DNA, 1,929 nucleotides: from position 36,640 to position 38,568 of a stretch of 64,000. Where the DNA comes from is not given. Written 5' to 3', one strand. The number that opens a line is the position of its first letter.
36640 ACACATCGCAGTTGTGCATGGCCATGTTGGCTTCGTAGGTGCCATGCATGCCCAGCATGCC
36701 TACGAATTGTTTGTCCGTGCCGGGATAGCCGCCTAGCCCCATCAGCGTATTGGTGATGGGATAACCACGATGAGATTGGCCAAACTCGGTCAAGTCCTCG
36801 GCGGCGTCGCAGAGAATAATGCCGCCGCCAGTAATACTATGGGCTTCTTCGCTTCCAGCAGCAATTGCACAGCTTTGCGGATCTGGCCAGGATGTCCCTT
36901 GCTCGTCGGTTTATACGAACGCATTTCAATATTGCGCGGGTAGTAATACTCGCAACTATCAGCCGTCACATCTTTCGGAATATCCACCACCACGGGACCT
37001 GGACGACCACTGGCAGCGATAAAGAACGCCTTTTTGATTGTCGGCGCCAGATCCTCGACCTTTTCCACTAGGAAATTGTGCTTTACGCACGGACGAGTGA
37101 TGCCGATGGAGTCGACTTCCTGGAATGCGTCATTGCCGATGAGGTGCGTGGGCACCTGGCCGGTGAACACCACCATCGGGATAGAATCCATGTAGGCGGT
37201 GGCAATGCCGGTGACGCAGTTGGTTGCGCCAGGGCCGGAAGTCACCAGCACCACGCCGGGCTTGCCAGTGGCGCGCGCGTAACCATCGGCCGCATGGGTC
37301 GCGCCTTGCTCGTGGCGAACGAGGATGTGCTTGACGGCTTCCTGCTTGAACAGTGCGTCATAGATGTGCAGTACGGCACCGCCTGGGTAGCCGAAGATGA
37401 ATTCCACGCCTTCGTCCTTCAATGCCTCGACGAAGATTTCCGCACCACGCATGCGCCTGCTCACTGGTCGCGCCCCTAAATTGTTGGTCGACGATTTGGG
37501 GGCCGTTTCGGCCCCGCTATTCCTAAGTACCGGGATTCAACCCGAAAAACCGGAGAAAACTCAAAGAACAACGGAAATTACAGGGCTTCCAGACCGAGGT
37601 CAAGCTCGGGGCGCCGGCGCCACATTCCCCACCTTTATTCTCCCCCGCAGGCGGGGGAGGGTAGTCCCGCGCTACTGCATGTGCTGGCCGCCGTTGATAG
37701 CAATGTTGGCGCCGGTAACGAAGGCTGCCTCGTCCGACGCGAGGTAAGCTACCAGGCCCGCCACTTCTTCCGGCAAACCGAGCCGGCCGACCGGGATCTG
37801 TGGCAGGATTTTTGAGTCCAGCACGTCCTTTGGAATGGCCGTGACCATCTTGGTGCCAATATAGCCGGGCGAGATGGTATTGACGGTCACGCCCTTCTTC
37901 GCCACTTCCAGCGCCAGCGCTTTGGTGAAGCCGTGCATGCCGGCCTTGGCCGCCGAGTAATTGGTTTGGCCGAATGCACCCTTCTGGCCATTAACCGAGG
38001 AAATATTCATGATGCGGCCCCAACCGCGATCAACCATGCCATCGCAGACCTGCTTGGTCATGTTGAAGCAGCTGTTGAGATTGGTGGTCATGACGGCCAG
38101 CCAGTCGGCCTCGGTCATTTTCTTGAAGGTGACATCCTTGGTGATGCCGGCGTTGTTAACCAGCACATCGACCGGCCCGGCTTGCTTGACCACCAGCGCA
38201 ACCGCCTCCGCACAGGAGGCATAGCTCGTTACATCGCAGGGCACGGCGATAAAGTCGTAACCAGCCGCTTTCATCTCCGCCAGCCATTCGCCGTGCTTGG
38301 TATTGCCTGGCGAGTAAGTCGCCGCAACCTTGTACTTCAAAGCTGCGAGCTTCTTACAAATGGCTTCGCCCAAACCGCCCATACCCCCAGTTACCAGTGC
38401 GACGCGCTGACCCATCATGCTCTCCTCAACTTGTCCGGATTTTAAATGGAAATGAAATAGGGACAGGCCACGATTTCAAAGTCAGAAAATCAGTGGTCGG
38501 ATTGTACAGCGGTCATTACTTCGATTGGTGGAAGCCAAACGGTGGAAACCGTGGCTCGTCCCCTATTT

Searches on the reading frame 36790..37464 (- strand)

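Call 55: search_protein_families(library=pfam, proteins=[window:36790-37464:-], max_evalue=0.00001)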
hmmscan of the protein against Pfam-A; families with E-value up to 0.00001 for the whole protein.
window:36790-37464:- (224 aa): 1 family
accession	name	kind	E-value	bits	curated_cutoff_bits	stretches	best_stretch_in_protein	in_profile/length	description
PF02776.23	TPP_enzyme_N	-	3.2e-45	153.2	26.8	1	5-121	1-118/119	Thiamine pyrophosphate enzyme, N-terminal TPP binding domain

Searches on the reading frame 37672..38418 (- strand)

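Call 55: search_protein_families(library=pfam, proteins=[window:37672-38418:-], max_evalue=0.00001)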
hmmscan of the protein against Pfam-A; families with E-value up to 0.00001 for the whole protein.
window:37672-38418:- (248 aa): 3 families
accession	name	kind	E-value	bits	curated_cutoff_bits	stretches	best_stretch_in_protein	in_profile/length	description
PF00106.31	adh_short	-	1.9e-61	207.4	26.6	1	5-198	1-193/195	short chain dehydrogenase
PF13561.12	adh_short_C2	-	5e-59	200.2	27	1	15-246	7-236/236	Enoyl-(Acyl carrier protein) reductase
PF08659.16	KR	-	1.6e-22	80.7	22.6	1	7-168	3-163/180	KR domain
